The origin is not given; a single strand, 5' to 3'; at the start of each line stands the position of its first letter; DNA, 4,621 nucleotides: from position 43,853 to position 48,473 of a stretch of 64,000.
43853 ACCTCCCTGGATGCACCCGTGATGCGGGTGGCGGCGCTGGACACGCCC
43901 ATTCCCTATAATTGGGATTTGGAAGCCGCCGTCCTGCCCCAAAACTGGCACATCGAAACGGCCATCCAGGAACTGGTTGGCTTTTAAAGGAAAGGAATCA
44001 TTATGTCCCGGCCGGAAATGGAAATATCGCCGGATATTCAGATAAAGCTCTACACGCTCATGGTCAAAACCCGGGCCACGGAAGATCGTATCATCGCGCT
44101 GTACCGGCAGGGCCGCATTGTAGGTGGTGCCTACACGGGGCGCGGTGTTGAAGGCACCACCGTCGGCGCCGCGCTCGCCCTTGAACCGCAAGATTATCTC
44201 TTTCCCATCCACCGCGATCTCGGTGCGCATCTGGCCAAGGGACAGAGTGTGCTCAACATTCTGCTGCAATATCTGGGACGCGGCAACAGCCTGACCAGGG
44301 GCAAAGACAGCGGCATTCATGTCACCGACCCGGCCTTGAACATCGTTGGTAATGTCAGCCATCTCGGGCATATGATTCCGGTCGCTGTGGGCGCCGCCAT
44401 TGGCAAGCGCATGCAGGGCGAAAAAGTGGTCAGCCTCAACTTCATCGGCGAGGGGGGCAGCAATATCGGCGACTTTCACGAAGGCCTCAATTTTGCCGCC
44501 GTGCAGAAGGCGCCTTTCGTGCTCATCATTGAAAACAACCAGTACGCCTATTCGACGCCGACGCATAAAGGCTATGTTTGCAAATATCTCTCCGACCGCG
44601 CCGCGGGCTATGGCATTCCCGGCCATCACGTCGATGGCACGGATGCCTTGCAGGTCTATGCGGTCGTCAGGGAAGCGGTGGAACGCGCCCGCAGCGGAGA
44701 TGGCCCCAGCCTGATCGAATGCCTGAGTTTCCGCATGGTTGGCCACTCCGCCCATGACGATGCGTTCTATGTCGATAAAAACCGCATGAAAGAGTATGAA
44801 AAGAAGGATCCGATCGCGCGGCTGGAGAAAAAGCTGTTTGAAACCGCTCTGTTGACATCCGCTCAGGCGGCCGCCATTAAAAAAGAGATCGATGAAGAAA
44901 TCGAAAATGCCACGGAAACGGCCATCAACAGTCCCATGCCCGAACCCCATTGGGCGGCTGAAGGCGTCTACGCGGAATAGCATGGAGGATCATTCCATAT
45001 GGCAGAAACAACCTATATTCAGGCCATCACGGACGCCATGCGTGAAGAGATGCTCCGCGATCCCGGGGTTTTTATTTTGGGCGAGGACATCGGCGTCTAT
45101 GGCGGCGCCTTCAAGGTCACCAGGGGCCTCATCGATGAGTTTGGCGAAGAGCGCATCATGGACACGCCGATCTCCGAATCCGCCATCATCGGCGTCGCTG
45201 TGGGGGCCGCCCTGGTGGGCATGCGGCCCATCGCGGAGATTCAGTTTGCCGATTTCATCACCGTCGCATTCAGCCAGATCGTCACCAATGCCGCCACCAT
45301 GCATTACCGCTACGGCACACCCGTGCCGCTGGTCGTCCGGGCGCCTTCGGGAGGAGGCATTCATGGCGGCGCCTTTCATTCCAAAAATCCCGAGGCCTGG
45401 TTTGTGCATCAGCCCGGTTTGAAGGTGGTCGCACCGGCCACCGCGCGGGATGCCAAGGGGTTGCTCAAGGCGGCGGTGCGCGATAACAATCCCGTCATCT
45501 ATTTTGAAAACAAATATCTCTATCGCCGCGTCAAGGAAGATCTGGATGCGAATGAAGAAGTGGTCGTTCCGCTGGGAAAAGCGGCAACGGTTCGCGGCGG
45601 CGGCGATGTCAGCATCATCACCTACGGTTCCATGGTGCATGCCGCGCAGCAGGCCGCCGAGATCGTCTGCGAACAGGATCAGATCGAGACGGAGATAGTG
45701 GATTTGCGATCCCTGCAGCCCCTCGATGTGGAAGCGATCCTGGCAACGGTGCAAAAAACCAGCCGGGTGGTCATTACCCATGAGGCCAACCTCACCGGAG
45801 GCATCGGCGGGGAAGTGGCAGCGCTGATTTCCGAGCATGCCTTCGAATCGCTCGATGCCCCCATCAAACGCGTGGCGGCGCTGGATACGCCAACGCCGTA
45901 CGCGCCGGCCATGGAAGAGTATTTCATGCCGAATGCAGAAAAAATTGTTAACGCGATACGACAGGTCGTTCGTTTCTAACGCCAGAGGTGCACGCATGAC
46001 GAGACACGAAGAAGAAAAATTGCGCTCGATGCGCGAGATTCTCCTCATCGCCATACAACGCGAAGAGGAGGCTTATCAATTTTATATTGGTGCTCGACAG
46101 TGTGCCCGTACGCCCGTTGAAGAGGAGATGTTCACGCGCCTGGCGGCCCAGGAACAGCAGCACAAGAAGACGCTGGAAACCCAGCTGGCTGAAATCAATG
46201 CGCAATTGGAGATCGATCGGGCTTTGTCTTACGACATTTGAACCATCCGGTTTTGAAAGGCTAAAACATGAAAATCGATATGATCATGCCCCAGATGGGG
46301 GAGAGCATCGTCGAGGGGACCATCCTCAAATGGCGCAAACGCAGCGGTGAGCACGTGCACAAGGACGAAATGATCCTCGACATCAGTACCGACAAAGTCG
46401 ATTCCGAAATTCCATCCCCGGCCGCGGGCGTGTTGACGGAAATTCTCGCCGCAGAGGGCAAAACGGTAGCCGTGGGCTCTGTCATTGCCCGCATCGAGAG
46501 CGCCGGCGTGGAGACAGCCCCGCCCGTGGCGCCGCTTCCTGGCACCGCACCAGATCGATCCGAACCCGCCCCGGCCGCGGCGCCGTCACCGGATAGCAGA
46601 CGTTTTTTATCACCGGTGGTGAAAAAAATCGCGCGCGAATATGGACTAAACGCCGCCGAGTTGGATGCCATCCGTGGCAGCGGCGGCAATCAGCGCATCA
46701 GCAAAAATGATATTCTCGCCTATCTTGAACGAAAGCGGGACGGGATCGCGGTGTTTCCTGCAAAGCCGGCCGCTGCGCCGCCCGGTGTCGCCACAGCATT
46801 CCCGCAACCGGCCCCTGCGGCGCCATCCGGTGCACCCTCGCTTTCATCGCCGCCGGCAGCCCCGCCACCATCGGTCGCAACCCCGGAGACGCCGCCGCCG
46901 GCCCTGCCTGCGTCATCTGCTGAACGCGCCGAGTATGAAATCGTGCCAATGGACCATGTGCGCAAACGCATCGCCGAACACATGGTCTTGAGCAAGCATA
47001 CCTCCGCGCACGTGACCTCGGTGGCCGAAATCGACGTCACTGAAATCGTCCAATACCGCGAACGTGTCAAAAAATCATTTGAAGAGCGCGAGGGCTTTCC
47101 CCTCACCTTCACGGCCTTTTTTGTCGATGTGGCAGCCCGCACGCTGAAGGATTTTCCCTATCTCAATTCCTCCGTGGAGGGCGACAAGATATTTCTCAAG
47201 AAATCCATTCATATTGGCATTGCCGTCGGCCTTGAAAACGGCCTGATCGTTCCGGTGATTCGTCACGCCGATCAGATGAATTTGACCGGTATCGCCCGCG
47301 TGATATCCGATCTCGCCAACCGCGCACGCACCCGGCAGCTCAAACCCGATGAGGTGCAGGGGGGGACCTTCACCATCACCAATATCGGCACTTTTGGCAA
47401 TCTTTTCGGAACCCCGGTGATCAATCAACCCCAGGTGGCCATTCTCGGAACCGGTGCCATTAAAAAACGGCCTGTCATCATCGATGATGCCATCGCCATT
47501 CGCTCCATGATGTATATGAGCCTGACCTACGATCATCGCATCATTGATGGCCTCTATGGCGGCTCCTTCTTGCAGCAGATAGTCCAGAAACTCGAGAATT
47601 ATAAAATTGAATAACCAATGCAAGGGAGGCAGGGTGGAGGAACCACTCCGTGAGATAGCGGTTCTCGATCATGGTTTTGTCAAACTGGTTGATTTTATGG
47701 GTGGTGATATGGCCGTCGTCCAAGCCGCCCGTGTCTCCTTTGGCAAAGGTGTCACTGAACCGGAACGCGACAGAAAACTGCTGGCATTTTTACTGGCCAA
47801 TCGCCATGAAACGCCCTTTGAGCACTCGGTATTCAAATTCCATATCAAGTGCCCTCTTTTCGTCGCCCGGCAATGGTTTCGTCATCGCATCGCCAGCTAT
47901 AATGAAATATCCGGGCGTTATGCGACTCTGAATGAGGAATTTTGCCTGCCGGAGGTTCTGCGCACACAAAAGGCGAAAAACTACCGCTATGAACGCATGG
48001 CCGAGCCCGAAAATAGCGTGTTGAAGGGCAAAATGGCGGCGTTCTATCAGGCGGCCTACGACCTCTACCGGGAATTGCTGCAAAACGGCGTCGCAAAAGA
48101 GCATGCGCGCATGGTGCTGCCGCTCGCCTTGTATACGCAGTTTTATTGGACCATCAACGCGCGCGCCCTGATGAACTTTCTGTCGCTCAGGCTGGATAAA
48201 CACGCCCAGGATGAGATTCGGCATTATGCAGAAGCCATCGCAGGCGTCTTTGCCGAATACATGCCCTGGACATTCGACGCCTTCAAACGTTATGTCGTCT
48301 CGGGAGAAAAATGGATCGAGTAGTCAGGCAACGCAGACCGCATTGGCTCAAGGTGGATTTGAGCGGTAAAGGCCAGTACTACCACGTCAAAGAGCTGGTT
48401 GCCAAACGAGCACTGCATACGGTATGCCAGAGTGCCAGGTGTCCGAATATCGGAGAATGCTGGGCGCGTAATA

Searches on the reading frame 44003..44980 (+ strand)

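Call 49: search_protein_families(library=pfam, proteins=[window:44003-44980:+], max_evalue=0.00001)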
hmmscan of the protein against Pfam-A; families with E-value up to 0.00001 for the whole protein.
window:44003-44980:+ (325 aa): 2 families
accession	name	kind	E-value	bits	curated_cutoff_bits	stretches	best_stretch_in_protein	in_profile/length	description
PF00676.26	E1_dh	-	1.5e-76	257.7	22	1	20-315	3-299/300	Dehydrogenase E1 component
PF13292.11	DXP_synthase_N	-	3.2e-06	27.1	21.2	1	117-217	109-207/274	1-deoxy-D-xylulose-5-phosphate synthase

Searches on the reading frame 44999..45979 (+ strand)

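Call 49: search_protein_families(library=pfam, proteins=[window:44999-45979:+], max_evalue=0.00001)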
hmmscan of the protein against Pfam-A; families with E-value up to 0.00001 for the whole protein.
window:44999-45979:+ (326 aa): 2 families
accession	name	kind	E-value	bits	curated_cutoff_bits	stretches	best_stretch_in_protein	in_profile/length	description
PF02779.29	Transket_pyr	-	7.2e-43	146.7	27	1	4-176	3-173/174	Transketolase, pyrimidine binding domain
PF02780.25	Transketolase_C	-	3.9e-38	130.6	25.9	1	193-316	1-124/124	Transketolase, C-terminal domain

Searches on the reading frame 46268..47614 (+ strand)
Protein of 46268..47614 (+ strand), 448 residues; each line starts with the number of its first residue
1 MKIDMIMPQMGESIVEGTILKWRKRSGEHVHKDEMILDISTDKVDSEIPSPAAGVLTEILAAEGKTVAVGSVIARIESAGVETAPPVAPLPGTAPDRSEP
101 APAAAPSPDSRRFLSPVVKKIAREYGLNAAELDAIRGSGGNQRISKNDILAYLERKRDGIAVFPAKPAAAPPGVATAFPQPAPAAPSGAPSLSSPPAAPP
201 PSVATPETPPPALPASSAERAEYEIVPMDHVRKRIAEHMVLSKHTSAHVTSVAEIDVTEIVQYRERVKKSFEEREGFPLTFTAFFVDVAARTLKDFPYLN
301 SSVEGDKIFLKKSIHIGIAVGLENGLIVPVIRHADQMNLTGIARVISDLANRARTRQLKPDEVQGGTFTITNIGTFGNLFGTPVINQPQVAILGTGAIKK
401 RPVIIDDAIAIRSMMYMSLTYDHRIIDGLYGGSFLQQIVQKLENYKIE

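Call 49: search_protein_families(library=pfam, proteins=[window:46268-47614:+], max_evalue=0.00001)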
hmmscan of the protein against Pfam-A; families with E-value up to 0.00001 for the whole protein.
window:46268-47614:+ (448 aa): 3 families
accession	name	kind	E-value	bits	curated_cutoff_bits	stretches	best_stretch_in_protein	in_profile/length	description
PF00198.28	2-oxoacid_dh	-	1.9e-83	279.9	23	1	222-445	3-227/232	2-oxoacid dehydrogenases acyltransferase (catalytic domain)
PF00364.28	Biotin_lipoyl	-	1.2e-19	70.3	22.1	1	5-76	3-73/73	Biotin-requiring enzyme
PF02817.22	E3_binding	-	1.3e-08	35.3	23.7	1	113-150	2-36/36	e3 binding domain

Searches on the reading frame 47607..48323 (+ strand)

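Call 49: search_protein_families(library=pfam, proteins=[window:47607-48323:+], max_evalue=0.00001)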
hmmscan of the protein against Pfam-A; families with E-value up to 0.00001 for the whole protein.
window:47607-48323:+ (238 aa): 1 family
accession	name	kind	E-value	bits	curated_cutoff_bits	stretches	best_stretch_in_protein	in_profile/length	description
PF02511.20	Thy1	-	8.5e-59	199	24.8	1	26-221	1-191/191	Thymidylate synthase complementing protein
